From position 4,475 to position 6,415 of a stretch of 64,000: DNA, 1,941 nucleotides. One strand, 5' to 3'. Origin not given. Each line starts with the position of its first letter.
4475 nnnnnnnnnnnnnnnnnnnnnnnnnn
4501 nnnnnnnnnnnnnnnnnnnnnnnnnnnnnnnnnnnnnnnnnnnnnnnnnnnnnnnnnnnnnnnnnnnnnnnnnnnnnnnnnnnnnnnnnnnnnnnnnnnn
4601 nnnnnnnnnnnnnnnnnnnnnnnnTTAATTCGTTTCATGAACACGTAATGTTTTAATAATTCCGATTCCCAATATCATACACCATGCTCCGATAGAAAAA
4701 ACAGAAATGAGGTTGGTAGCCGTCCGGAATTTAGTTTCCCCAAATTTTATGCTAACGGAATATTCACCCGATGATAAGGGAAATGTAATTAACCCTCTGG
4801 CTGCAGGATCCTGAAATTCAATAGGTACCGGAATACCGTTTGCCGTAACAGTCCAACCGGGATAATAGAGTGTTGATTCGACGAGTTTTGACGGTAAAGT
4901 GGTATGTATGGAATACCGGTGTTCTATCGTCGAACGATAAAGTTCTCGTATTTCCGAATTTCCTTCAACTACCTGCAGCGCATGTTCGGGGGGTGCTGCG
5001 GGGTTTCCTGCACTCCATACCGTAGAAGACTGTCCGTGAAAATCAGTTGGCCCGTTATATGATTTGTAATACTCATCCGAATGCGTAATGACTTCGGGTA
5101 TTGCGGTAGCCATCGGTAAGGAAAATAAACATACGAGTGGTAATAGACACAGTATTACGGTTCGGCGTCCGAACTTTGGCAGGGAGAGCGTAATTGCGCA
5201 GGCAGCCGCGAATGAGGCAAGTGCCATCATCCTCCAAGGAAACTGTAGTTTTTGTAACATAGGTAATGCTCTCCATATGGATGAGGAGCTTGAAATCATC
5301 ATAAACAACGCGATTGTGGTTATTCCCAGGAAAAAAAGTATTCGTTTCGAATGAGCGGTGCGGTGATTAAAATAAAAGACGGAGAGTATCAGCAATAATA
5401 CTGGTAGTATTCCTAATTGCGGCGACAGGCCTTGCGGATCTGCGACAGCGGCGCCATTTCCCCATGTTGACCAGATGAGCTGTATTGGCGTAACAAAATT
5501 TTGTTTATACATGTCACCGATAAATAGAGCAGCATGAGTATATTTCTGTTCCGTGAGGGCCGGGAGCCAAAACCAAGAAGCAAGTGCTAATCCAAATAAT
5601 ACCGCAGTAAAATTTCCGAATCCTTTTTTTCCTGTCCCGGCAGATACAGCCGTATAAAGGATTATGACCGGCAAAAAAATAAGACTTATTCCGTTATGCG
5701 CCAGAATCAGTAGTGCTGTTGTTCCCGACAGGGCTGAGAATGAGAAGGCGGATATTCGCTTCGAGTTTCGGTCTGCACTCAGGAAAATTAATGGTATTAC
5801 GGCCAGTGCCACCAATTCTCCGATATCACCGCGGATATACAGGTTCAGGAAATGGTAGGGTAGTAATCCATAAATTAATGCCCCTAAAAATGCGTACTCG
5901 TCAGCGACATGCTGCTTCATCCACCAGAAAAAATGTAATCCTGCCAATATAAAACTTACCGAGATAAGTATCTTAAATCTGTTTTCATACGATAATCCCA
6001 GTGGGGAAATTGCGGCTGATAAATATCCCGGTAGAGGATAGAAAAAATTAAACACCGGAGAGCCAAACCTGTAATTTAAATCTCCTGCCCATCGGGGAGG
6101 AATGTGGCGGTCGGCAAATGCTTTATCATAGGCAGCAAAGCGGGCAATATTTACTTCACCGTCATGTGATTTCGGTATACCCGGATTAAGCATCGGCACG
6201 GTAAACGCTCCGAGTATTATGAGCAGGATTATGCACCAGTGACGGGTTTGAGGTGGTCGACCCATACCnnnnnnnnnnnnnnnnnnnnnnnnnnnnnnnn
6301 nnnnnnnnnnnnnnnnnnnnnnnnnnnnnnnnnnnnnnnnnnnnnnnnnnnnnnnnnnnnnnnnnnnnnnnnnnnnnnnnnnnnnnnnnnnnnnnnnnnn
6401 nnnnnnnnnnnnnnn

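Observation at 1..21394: About a dozen paralogous GT-C membrane glycosyltransferases from at least three families packed into 21 kb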

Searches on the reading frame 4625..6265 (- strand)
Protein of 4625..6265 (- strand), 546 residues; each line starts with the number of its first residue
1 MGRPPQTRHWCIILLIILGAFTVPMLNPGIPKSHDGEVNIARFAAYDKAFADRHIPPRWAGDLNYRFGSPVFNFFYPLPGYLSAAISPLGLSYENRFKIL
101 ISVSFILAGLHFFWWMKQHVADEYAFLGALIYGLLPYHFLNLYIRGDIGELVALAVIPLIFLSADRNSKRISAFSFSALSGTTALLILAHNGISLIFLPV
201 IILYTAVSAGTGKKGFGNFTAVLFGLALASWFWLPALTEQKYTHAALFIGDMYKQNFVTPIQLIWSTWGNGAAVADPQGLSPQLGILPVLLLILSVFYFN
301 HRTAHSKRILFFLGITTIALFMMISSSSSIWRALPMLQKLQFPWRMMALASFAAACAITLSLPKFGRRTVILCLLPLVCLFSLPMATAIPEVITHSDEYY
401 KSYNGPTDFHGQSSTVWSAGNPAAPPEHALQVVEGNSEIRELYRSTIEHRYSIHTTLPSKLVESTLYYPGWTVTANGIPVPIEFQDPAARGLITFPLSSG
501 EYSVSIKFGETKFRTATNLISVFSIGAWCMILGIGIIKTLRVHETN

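Call 5: search_protein_families(library=pfam, proteins=[window:4625-6265:-], max_evalue=0.01)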
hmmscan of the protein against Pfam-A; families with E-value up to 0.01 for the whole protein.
window:4625-6265:- (546 aa): 1 family
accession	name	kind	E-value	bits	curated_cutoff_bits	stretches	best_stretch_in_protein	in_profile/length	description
PF10131.15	PTPS_related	-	7.5e-15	54.8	26.4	1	72-403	1-324/621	6-pyruvoyl-tetrahydropterin synthase related domain; membrane protein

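Call 14: find_encoding_contigs(protein=window:4625-6265:-, flank=2000, max_places=4)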
Protein window:4625-6265:- (546 aa): 2 contigs read that carry it; 1 place shown.
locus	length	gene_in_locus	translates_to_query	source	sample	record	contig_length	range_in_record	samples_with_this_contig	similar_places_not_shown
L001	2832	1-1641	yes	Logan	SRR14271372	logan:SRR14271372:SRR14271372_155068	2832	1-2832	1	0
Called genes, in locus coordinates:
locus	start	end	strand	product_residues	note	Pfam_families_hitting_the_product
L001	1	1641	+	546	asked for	PF10131:PTPS_related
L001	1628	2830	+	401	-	?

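Call 15: search_protein_families(library=ncbifam, proteins=[window:4625-6265:-], max_evalue=0.01)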
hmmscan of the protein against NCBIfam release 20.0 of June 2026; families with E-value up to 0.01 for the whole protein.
window:4625-6265:- (546 aa): 0 families

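Call 17: find_related_loci(query=window:4625-6265:-, collection=genome_contigs, flank=10000)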
Query window:4625-6265:- (546 aa) in genome_contigs; peptide patterns used: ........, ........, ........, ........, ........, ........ (x = any residue, [..] = any of these).
20 stretches matched a pattern; 1 encode a relative of the query (tblastn E <= 1e-3); 1 distinct loci.
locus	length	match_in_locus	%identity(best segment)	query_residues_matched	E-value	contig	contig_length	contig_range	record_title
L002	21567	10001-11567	29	15-511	5e-15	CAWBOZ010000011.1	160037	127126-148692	MAG: uncultured Alphaproteobacteria bacterium isolate MFD09603.bin.2.91 genome assembly, contig: contig_20865, whole gen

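Call 18: find_homologous_proteins(query=window:4625-6265:-, max_evalue=0.00001)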
Query window:4625-6265:- (546 aa): 622 proteins with E <= 0.00001 among 8000 candidates; the best 120 are listed.
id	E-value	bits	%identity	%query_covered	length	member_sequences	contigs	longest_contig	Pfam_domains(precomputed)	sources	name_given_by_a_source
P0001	0.0e+0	1242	100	100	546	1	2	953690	PF10131.16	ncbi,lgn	-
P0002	1.6e-218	745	59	100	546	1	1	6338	PF10131.16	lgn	-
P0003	1.8e-137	477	44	95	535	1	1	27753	PF10131.16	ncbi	-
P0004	1.4e-135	471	44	91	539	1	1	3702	PF10131.16,PF09586.17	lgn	-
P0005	1.0e-134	468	42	95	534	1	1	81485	PF10131.16,PF09586.17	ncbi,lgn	-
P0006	4.3e-134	466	40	95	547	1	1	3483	PF10131.16,PF09586.17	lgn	-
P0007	6.4e-134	466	43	92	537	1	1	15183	PF10131.16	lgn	-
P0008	4.8e-133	463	44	90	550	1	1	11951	PF10131.16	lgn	-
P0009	1.2e-132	462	42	95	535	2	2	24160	PF10131.16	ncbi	-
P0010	3.8e-132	460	43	95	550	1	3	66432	PF10131.16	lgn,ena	-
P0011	1.8e-131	458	41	94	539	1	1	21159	PF10131.16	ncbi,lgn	-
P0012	2.6e-131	457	42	94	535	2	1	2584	PF10131.16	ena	-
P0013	4.0e-131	457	41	95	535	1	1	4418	PF10131.16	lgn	-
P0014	2.7e-130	454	42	94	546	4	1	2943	PF10131.16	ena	-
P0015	4.5e-130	453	41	94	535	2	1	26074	PF10131.16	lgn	-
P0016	4.9e-130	453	41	98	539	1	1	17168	PF10131.16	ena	-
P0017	1.0e-129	452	42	94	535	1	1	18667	PF10131.16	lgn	-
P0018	1.6e-129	451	43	95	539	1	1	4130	PF10131.16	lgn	-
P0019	2.5e-129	451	44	90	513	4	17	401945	PF10131.16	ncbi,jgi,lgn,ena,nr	ncbi:MAG: hypothetical protein A3C30_00660 [Candidatus Levybacteria bacterium RIFCSPHIGHO2_02_FULL_4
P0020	3.9e-129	450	41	97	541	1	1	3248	PF10131.16,PF13231.13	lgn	-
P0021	1.2e-128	448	42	97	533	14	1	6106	PF10131.16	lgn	-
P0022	1.4e-128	448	43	93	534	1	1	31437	PF10131.16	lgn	-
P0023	2.1e-128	448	41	92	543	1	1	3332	PF10131.16,PF13231.13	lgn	-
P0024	3.2e-128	447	40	98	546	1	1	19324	PF10131.16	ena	-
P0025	3.8e-128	447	40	98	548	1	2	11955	PF10131.16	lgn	-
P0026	4.6e-128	446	41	93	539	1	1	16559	PF10131.16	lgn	-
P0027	5.7e-128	446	42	92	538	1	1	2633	PF10131.16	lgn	-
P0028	6.8e-128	446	42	94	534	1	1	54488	PF10131.16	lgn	-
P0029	8.5e-128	446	42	95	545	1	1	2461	PF10131.16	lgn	-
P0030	1.8e-127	444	42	96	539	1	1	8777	PF10131.16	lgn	-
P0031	2.5e-127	444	43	90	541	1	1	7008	PF10131.16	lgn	-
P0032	3.1e-127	444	41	91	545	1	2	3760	PF10131.16,PF09586.17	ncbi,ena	-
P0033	5.3e-127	443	40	96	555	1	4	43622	PF10131.16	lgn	-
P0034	5.9e-127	443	42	94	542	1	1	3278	PF10131.16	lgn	-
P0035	1.3e-126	442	42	94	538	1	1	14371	PF10131.16,PF13231.13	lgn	-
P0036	4.5e-126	440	41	95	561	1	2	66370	PF10131.16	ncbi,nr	ncbi:MAG TPA: 6-pyruvoyl-tetrahydropterin synthase-related protein [Patescibacteria group bacterium]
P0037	1.5e-125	438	40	96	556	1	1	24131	PF10131.16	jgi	jgi:uncharacterized membrane protein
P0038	2.5e-125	437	42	98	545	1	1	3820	PF10131.16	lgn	-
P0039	2.5e-125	437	41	94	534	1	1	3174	PF10131.16,PF09586.17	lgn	-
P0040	2.6e-125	437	42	95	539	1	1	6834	PF10131.16,PF11847.14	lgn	-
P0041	1.8e-124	435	41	93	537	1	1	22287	PF10131.16,PF09586.17,PF13231.13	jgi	-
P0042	1.9e-124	434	41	95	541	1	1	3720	PF10131.16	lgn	-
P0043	3.9e-124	433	40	96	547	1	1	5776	PF10131.16,PF09586.17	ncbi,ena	-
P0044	5.1e-124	433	40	96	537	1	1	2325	PF10131.16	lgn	-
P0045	7.5e-124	433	41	94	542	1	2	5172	PF10131.16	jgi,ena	-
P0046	8.4e-124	432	40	96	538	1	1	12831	PF10131.16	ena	-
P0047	1.2e-123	432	40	96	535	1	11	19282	PF10131.16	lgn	-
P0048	2.6e-123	431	41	92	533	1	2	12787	PF10131.16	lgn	-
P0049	3.2e-123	430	41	94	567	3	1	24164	PF10131.16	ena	-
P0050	3.3e-123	430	41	95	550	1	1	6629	PF10131.16,PF09586.17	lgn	-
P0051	6.7e-123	429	39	97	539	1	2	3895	PF10131.16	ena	-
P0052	6.7e-123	429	40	97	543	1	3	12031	PF10131.16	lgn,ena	-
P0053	1.1e-122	429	41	94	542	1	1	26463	PF10131.16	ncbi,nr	ncbi:MAG TPA: 6-pyruvoyl-tetrahydropterin synthase-related protein [Patescibacteria group bacterium]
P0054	2.0e-122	428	39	95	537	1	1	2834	PF10131.16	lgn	-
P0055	3.1e-122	427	41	94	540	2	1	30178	PF10131.16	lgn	-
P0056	3.3e-122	427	41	92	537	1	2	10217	PF10131.16,PF09586.17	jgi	jgi:uncharacterized membrane protein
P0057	3.5e-122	427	42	93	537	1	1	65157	PF10131.16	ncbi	-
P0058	3.7e-122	427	39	95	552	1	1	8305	PF10131.16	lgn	-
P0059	3.9e-122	427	41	93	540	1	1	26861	PF10131.16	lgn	-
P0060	5.6e-122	426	44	89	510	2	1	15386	PF10131.16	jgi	jgi:hypothetical protein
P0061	6.6e-122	426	40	94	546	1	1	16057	PF10131.16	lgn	-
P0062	4.3e-121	423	41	95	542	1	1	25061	PF10131.16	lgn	-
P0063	5.3e-121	423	40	94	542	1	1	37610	PF10131.16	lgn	-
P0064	7.8e-121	423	43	92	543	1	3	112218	PF10131.16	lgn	-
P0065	8.4e-121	422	41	92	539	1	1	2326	PF10131.16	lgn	-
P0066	1.3e-120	422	41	94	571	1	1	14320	PF10131.16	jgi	jgi:hypothetical protein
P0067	1.4e-120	422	40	96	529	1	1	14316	PF10131.16,PF09586.17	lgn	-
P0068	1.8e-120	421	39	93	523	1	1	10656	PF10131.16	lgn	-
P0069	1.9e-120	421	39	95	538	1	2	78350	PF10131.16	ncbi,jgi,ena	-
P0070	2.2e-120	421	42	92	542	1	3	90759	PF10131.16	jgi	jgi:hypothetical protein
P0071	5.2e-120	420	39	94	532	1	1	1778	PF10131.16,PF13231.13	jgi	-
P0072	5.4e-120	420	40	95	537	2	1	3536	PF10131.16,PF09586.17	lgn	-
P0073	5.5e-120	420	41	94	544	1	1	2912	PF10131.16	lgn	-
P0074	8.1e-120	419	40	94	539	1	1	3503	PF10131.16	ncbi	-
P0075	8.3e-120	419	39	98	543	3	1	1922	PF10131.16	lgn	-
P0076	9.8e-120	419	40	96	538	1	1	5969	PF10131.16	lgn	-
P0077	1.7e-119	418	39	98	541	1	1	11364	PF10131.16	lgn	-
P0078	1.8e-119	418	40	95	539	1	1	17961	PF10131.16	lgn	-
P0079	2.2e-119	418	38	96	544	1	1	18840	PF10131.16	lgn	-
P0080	2.6e-119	418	37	95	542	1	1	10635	PF10131.16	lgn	-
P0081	3.0e-119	417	40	96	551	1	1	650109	PF10131.16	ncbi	-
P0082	6.9e-119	416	39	93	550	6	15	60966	PF10131.16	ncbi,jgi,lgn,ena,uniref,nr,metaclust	ncbi:MAG: hypothetical protein UY16_C0001G0014 [Candidatus Gottesmanbacteria bacterium GW2011_GWA2_4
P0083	8.2e-119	416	39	92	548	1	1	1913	PF10131.16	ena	-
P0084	8.7e-119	416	39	92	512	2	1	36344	PF10131.16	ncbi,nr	ncbi:hypothetical protein HY086_03530 [Candidatus Gottesmanbacteria bacterium]|nr:hypothetical prote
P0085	1.2e-118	415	40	95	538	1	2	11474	PF10131.16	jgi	-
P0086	1.5e-118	415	39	91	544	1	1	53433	PF10131.16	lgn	-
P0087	1.7e-118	415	42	94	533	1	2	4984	PF10131.16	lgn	-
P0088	1.8e-118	415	40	92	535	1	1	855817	PF10131.16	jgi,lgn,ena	-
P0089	1.9e-118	415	38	98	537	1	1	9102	PF10131.16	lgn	-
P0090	1.9e-118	415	40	91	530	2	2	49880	PF10131.16,PF09586.17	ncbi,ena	-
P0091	2.0e-118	415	39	96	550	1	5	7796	PF10131.16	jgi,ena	-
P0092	1.0e-117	412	39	98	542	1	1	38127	PF10131.16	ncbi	-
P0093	1.5e-117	412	39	92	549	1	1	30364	PF10131.16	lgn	-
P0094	1.6e-117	412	39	95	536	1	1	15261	PF10131.16,PF09586.17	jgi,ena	-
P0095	2.5e-117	411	41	93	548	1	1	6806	PF10131.16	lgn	-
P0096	3.4e-117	411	41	90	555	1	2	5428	PF10131.16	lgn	-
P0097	3.9e-117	410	39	91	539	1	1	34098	PF10131.16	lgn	-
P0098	4.7e-117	410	39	97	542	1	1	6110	PF10131.16,PF13231.13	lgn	-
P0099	8.6e-117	409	39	93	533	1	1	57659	PF10131.16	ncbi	ncbi:6-pyruvoyl-tetrahydropterin synthase-related protein [Patescibacteria group bacterium]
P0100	1.0e-116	409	39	96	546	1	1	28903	PF10131.16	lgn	-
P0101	1.4e-116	409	39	90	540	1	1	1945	PF10131.16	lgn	-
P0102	1.8e-116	408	41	91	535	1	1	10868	PF10131.16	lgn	-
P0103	2.2e-116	408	39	92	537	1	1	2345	PF10131.16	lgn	-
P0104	2.3e-116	408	39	95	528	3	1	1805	PF10131.16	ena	-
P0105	3.0e-116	407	40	98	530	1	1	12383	PF10131.16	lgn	-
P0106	4.0e-116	407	39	96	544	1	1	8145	PF10131.16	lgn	-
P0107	4.6e-116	407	40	97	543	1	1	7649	PF10131.16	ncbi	-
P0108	4.6e-116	407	39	93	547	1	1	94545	PF10131.16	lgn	-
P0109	5.5e-116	407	39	92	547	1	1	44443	PF10131.16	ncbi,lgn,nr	ncbi:MAG: 6-pyruvoyl-tetrahydropterin synthase-related protein [Candidatus Levybacteria bacterium]|n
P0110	8.0e-116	406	40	94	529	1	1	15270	PF10131.16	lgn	-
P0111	1.1e-115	406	40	94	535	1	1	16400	PF10131.16,PF13231.13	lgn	-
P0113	3.3e-115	404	41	92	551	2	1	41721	PF10131.16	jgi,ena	-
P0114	6.0e-115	403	39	95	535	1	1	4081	PF10131.16,PF13231.13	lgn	-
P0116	1.0e-114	402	38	96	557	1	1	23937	PF10131.16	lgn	-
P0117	1.1e-114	402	39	94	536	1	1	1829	PF10131.16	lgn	-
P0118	1.6e-114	402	38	93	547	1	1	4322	PF10131.16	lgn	-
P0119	1.7e-114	402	38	98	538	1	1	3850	PF10131.16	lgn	-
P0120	2.1e-114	401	38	91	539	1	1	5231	PF10131.16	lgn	-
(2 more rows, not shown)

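Call 19: list_cluster_members(proteins=[window:4625-6265:-, window:16450-18102:+, window:7944-10313:-, window:41894-45403:+, window:51222-52358:-, window:13576-14847:+])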
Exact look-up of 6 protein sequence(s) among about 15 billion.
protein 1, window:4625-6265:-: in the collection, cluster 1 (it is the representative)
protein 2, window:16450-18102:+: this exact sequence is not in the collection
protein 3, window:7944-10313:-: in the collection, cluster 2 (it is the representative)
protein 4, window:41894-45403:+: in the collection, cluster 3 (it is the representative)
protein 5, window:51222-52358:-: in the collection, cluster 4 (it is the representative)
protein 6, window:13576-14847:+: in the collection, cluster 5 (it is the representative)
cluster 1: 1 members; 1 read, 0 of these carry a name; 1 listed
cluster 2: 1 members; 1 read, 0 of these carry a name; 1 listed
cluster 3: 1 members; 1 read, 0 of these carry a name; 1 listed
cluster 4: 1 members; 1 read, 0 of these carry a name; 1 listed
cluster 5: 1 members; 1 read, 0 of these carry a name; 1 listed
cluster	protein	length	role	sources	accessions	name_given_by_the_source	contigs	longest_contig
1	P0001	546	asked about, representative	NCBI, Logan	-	-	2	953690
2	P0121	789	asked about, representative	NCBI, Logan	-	-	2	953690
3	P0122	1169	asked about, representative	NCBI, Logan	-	-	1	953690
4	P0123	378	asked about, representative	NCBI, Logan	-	-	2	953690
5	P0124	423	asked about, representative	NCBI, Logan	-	-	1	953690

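Call 25: find_encoding_contigs(protein=P0019, flank=10000, max_places=2)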
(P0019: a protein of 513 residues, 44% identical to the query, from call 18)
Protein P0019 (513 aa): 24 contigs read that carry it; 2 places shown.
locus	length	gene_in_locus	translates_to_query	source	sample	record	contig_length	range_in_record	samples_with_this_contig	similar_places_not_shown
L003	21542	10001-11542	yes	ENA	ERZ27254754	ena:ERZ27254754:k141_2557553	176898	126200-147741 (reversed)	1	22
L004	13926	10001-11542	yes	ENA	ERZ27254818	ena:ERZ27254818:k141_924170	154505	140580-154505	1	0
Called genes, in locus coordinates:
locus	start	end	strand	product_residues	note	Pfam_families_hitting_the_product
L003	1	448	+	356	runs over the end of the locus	PF00534:Glycos_transf_1, PF13692:Glyco_trans_1_4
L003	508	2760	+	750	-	PF09586:YfhO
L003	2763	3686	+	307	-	PF00535:Glycos_transf_2, PF13641:Glyco_tranf_2_3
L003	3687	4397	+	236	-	PF00535:Glycos_transf_2, PF10111:Glyco_tranf_2_2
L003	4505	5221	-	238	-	PF00535:Glycos_transf_2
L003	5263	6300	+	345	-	PF01073:3Beta_HSD, PF01370:Epimerase, PF02719:Polysacc_synt_2, PF04321:RmlD_sub_bind, PF13460:NAD_binding_10 (weak), PF16363:GDP_Man_Dehyd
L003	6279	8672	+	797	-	PF09586:YfhO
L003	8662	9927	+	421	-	-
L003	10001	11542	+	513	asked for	PF10131:PTPS_related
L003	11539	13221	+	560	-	PF02366:PMT, PF13231:PMT_2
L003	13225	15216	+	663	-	-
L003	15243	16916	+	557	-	PF02366:PMT, PF13231:PMT_2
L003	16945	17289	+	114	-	PF05635:23S_rRNA_IVP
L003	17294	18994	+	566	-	PF13231:PMT_2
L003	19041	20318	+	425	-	PF13231:PMT_2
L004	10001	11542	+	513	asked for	PF10131:PTPS_related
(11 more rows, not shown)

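Call 26: find_encoding_contigs(protein=P0081, flank=10000, max_places=2)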
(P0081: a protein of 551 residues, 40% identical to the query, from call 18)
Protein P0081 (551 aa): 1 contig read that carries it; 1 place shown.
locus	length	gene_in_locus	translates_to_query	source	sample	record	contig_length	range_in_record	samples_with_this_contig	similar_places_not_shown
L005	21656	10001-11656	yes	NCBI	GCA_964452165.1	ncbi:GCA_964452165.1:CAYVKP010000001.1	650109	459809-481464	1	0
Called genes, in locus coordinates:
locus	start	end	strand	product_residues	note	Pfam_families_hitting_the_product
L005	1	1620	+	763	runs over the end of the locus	PF09586:YfhO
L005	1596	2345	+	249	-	PF00535:Glycos_transf_2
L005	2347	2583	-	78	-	PF18893:DUF5652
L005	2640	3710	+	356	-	PF00534:Glycos_transf_1, PF13692:Glyco_trans_1_4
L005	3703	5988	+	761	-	PF09586:YfhO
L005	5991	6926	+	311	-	PF00535:Glycos_transf_2, PF10111:Glyco_tranf_2_2 (weak), PF13641:Glyco_tranf_2_3, PF13632:Glyco_trans_2_3 (weak)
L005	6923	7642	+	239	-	PF00535:Glycos_transf_2, PF10111:Glyco_tranf_2_2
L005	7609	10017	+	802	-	PF09586:YfhO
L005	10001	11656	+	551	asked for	PF10131:PTPS_related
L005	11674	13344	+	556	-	PF02366:PMT, PF13231:PMT_2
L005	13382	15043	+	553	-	PF02366:PMT, PF13231:PMT_2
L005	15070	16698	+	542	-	PF13231:PMT_2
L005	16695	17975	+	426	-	PF13231:PMT_2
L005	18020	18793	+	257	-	PF00535:Glycos_transf_2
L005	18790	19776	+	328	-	PF01073:3Beta_HSD, PF01370:Epimerase, PF02719:Polysacc_synt_2, PF04321:RmlD_sub_bind, PF05368:NmrA, PF07993:NAD_binding_4 (faint), PF13460:NAD_binding_10, PF16363:GDP_Man_Dehyd, +1 more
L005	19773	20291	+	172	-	PF18915:DUF5667 (faint)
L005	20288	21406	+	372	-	PF26314:MptA_B_family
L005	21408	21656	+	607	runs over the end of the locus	-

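Call 27: find_encoding_contigs(protein=P0088, flank=10000, max_places=2)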
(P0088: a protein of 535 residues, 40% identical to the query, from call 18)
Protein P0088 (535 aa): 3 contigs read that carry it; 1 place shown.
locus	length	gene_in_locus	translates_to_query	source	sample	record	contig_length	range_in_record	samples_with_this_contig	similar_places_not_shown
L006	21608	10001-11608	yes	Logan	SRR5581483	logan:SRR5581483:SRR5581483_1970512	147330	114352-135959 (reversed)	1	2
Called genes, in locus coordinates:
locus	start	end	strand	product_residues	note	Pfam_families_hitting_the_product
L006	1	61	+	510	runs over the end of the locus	PF13231:PMT_2 (weak)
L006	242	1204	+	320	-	PF13231:PMT_2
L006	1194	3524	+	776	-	PF09586:YfhO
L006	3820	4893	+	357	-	PF00534:Glycos_transf_1, PF13692:Glyco_trans_1_4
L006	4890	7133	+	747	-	PF09586:YfhO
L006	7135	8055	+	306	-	PF00535:Glycos_transf_2, PF13641:Glyco_tranf_2_3, PF13632:Glyco_trans_2_3 (weak)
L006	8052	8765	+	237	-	PF00535:Glycos_transf_2, PF10111:Glyco_tranf_2_2, PF13641:Glyco_tranf_2_3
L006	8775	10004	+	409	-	-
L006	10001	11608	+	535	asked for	PF10131:PTPS_related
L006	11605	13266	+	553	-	PF13231:PMT_2 (weak)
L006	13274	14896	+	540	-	PF02366:PMT, PF13231:PMT_2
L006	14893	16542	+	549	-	PF13231:PMT_2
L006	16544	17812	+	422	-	PF13231:PMT_2 (weak)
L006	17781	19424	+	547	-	PF13231:PMT_2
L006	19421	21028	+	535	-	PF13231:PMT_2 (weak), PF10131:PTPS_related (weak)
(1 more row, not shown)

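Call 31: search_solved_structures(query=A3, max_evalue=10)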
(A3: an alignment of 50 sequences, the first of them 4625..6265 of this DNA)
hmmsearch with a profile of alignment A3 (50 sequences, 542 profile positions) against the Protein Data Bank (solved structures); distinct sequences matched with E-value up to 10: 0.
